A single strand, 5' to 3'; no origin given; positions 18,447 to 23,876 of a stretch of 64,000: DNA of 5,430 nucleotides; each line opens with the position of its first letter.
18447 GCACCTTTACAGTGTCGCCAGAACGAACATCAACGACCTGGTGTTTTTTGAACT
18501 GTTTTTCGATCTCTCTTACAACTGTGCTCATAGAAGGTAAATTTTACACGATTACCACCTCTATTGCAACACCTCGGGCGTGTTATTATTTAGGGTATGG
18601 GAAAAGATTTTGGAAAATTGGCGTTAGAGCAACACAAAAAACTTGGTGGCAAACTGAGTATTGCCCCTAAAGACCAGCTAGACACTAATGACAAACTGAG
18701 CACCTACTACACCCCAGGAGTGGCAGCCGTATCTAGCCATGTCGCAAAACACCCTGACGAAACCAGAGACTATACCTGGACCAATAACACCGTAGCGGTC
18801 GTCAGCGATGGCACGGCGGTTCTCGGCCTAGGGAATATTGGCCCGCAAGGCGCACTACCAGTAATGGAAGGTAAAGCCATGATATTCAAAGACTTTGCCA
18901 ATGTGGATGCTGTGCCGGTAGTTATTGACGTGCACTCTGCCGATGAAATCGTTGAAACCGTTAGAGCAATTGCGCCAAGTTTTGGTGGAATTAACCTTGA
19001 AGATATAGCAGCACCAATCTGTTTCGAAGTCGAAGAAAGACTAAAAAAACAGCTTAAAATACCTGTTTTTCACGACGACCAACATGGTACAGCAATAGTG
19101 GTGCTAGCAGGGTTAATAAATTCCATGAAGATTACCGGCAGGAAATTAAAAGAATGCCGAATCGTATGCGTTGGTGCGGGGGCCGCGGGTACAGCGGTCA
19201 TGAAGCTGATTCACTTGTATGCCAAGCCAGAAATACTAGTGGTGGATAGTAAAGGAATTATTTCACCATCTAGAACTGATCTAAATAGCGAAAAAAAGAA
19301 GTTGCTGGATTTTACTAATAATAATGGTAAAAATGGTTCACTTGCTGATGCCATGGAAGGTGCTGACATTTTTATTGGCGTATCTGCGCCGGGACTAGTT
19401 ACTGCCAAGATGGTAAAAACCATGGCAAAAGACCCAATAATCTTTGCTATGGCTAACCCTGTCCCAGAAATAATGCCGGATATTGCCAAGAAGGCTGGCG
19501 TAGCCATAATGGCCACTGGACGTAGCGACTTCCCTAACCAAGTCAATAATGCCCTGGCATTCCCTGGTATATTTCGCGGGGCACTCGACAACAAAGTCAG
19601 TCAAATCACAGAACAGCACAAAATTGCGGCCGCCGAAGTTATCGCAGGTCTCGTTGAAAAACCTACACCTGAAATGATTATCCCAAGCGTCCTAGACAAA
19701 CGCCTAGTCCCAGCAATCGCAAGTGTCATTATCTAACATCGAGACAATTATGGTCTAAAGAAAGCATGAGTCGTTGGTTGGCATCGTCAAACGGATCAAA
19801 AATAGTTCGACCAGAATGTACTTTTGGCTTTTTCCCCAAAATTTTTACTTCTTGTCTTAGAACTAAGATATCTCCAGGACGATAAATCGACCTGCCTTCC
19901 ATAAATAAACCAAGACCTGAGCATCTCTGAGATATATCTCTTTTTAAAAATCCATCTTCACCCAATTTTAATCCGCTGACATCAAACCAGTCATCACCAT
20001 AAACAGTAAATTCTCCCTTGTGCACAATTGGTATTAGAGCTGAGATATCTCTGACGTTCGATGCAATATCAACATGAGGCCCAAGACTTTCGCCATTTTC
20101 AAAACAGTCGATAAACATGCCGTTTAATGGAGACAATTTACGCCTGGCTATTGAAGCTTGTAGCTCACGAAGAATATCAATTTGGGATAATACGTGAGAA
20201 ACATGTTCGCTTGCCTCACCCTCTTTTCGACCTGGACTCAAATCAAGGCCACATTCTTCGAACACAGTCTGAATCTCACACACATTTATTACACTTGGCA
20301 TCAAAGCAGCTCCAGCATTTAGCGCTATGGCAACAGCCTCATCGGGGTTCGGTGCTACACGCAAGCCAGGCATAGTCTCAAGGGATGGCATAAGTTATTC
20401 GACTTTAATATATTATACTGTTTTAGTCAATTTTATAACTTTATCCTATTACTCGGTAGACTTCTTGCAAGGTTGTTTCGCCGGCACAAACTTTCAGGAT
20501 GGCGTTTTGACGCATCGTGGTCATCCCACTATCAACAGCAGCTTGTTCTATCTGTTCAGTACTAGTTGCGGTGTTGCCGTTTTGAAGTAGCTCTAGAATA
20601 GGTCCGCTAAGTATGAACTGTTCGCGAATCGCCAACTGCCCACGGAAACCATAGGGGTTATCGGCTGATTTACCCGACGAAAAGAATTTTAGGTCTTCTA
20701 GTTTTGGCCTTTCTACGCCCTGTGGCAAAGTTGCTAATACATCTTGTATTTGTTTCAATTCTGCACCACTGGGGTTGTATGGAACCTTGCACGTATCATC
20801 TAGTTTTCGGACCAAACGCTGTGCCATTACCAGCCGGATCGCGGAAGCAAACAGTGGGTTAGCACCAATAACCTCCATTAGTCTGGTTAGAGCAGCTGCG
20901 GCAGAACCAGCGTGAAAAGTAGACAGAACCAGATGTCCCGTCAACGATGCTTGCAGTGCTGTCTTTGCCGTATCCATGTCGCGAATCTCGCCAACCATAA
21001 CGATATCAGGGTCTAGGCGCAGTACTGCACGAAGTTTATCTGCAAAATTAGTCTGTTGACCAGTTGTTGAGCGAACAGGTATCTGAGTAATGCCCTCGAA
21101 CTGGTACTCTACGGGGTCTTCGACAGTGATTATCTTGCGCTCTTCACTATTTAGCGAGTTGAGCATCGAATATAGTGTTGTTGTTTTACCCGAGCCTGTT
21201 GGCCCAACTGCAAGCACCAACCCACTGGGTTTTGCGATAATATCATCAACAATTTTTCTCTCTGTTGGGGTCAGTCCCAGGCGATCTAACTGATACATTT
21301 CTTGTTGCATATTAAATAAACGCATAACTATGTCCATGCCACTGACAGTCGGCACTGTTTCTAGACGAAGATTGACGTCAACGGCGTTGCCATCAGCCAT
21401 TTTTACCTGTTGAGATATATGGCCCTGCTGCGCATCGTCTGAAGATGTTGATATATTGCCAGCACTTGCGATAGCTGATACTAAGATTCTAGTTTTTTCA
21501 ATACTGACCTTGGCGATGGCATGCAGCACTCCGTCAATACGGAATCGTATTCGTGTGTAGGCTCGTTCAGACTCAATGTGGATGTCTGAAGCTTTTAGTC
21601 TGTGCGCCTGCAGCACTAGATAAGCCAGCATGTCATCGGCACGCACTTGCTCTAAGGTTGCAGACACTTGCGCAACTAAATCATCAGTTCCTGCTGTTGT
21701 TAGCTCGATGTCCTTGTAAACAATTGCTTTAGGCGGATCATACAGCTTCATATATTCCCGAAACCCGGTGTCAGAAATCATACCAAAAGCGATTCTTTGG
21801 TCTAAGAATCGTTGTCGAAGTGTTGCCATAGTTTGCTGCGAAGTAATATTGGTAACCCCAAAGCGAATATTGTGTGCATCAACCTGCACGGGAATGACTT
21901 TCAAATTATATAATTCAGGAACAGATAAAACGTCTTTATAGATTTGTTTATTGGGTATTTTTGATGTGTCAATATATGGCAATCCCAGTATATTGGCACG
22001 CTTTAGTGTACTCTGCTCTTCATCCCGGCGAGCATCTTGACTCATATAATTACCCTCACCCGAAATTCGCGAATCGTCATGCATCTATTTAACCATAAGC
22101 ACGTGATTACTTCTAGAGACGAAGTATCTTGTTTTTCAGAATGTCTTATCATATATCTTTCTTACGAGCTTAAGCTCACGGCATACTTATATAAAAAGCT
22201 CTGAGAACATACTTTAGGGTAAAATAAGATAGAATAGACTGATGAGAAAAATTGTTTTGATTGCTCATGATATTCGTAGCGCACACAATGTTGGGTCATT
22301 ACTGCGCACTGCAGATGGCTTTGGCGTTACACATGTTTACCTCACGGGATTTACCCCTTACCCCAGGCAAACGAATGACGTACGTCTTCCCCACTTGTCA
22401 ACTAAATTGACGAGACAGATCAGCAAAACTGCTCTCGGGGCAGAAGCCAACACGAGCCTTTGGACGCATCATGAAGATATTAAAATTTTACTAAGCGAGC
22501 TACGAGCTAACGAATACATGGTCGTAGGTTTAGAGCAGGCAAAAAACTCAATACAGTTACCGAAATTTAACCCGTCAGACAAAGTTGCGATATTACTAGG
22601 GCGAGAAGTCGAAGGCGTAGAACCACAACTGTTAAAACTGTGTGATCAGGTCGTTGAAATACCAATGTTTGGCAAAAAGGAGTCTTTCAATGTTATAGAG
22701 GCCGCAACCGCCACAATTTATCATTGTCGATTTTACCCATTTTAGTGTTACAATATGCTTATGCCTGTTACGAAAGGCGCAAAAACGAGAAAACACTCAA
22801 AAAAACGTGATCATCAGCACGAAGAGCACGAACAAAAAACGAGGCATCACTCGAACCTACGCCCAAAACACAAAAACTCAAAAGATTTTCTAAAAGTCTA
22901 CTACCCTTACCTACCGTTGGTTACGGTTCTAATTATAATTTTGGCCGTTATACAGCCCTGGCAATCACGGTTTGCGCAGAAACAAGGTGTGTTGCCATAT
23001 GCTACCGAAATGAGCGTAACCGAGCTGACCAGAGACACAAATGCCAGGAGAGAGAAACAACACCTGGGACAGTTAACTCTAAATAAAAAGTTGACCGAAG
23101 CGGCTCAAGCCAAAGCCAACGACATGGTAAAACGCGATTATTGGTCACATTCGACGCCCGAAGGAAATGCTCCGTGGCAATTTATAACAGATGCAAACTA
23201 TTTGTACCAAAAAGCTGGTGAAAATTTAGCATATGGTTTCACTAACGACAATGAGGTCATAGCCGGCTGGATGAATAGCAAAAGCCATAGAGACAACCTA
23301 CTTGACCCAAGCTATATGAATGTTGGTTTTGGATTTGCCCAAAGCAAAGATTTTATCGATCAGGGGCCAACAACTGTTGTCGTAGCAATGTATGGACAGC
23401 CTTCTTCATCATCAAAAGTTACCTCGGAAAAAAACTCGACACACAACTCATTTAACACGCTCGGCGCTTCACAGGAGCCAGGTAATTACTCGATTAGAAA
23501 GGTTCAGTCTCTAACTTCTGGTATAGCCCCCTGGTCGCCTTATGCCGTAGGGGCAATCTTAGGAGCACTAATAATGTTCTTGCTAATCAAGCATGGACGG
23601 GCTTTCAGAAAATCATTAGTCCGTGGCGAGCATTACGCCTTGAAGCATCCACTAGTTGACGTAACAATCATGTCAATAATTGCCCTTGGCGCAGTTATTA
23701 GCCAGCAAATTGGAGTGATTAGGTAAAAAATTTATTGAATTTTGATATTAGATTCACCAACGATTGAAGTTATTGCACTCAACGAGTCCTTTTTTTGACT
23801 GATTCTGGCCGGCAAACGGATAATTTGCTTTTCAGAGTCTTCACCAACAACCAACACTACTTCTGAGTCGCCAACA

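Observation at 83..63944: A -10 hexamer sits 6-10 nt before the start codon at 15 or more genes, implying widespread leaderless mRNAs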

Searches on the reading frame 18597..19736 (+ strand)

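Call 54: search_protein_families(library=pfam, proteins=[window:18597-19736:+], max_evalue=0.00001)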
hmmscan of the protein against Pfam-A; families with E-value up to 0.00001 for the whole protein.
window:18597-19736:+ (379 aa): 2 families
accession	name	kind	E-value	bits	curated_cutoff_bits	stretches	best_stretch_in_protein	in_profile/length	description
PF00390.24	malic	-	5.5e-28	98.5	23.1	1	20-150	4-182/182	Malic enzyme, N-terminal domain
PF03949.21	Malic_M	-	8.2e-27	94.6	23.5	1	164-366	3-240/258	Malic enzyme, NAD binding domain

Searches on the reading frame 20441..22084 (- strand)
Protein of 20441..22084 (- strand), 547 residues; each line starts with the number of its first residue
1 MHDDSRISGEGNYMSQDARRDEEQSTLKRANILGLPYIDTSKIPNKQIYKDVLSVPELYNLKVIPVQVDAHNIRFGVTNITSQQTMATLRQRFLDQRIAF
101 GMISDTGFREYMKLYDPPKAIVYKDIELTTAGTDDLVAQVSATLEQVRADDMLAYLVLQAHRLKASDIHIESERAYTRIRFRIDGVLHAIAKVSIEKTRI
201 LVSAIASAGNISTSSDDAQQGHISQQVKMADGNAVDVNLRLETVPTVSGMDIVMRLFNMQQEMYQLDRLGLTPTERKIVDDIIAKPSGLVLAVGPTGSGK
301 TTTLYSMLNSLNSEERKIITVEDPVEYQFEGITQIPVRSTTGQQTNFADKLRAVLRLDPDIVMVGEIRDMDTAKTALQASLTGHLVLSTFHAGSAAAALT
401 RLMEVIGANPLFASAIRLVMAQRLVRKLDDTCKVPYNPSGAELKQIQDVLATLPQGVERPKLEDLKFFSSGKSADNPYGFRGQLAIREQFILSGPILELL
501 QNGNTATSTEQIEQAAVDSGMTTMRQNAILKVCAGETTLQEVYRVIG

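Call 55: search_protein_families(library=pfam, proteins=[window:20441-22084:-], max_evalue=0.00001)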
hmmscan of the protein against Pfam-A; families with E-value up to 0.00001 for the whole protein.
window:20441-22084:- (547 aa): 1 family
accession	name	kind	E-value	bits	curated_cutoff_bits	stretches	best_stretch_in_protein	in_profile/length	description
PF00437.27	T2SSE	-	8.6e-90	301.5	24.9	1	154-544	13-370/370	Type II/IV secretion system protein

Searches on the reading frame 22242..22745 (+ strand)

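Call 54: search_protein_families(library=pfam, proteins=[window:22242-22745:+], max_evalue=0.00001)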
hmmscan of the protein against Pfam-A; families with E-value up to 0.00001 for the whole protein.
window:22242-22745:+ (167 aa): 1 family
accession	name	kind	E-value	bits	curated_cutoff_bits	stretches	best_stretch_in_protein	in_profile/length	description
PF00588.24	SpoU_methylase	-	2.2e-27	96.3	29.7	1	4-160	2-142/142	SpoU rRNA Methylase family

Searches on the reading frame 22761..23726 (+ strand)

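Call 54: search_protein_families(library=pfam, proteins=[window:22761-23726:+], max_evalue=0.00001)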
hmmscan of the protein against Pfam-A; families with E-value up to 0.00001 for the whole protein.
window:22761-23726:+ (321 aa): 1 family
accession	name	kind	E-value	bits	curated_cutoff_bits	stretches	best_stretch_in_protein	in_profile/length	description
PF00188.32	CAP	-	5e-18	66.5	21.1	1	92-208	3-114/117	Cysteine-rich secretory protein family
